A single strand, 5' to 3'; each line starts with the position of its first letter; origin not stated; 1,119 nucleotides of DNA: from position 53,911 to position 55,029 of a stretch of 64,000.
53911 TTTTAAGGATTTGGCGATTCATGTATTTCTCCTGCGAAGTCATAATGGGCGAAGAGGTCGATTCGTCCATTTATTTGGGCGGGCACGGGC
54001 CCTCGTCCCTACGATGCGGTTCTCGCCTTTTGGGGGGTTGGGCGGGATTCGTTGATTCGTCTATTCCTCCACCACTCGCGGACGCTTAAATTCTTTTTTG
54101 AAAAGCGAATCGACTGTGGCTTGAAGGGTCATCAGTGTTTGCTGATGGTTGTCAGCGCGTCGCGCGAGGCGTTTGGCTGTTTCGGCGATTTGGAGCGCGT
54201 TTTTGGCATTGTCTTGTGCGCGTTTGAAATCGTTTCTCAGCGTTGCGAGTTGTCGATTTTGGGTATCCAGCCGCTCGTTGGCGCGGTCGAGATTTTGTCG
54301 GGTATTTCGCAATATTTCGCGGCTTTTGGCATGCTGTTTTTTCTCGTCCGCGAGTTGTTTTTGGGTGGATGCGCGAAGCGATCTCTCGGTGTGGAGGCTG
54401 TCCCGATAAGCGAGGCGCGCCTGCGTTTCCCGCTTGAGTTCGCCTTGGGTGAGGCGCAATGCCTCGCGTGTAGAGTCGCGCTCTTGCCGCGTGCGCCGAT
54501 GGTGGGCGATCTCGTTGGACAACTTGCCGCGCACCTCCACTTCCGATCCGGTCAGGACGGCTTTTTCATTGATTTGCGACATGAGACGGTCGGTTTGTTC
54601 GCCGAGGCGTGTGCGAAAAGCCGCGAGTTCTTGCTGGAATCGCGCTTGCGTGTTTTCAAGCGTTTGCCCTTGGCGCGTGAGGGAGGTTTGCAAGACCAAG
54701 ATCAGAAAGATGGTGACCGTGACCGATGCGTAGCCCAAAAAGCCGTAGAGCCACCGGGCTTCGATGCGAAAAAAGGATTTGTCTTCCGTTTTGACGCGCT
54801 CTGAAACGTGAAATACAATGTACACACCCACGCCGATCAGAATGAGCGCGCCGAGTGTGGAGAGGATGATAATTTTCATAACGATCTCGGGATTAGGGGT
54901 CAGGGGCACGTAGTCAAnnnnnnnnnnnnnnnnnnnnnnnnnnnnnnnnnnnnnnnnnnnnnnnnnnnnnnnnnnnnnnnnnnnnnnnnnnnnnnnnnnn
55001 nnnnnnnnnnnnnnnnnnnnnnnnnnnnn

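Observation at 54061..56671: Second low-GC cassette: ABC-type ATPase + PIN-like protein (+ TM coiled-coil protein) abutting a sulfatase gene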

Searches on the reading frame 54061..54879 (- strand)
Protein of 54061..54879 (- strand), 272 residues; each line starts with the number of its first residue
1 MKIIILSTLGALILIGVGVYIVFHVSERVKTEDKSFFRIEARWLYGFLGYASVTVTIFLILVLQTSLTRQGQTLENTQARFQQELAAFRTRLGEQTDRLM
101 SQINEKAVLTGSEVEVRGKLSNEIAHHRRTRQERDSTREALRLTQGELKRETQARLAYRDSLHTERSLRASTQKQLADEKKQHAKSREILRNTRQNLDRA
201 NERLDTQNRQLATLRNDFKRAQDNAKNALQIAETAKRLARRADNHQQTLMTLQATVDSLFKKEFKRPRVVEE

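Call 3: search_protein_families(library=pfam, proteins=[window:54061-54879:-], max_evalue=0.1)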
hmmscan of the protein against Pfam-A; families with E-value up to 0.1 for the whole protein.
window:54061-54879:- (272 aa): 3 families
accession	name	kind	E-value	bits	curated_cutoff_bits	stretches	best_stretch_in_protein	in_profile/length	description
PF05335.18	DUF745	-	0.0042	17.3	33.3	1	107-237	55-181/183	Protein of unknown function (DUF745)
PF12725.13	DUF3810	-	0.019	14.8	28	1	10-122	29-127/311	Protein of unknown function (DUF3810)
PF15175.11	SPATA24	-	0.031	14.5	27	1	171-250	46-126/182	Spermatogenesis-associated protein 24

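Call 4: search_protein_families(library=padloc, proteins=[window:54061-54879:-], max_evalue=0.1)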
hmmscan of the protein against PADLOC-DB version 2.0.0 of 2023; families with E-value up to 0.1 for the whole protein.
window:54061-54879:- (272 aa): 5 families
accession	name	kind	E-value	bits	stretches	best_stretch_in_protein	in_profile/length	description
PDLC00580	JetC3|JetC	-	0.0043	13.3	1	73-248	608-831/1068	DUF3584 domain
PDLC02729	PbeC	-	0.0098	12.4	1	94-243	366-511/668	PbeC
PDLC03859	LmuB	-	0.034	11.3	1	75-252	299-454/611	-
PDLC03868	LmuB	-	0.045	10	1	71-248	240-436/1035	-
PDLC00586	JetC3|JetC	-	0.065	8.6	1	104-252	740-891/1486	DUF3584 domain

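Call 5: search_protein_families(library=ncbifam, proteins=[window:54061-54879:-], max_evalue=0.1)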
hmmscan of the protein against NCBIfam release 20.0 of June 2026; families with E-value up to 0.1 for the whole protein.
window:54061-54879:- (272 aa): 6 families
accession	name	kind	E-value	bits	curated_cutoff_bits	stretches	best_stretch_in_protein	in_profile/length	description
TIGR04211.1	SH3_and_anchor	equivalog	0.0048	16.5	65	1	166-262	65-161/198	TIGR04211 family SH3 domain-containing protein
NF033480.1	bifunc_MprF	equivalog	0.012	13.9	600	1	4-110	450-551/841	bifunctional lysylphosphatidylglycerol flippase/synthetase MprF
NF002572.0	PRK02224.1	equivalog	0.014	13.7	1087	1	77-258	200-374/888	DNA double-strand break repair ATPase Rad50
TIGR02168.1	SMC_prok_B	equivalog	0.021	12.6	567.35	1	71-258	681-865/1181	chromosome segregation protein SMC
TIGR02481.1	hemeryth_dom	domain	0.063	13.3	51.75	1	196-246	5-55/126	hemerythrin domain-containing protein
NF033218.1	anchor_AmaP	equivalog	0.075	12.8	55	0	5-68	7-71/166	alkaline shock response membrane anchor protein AmaP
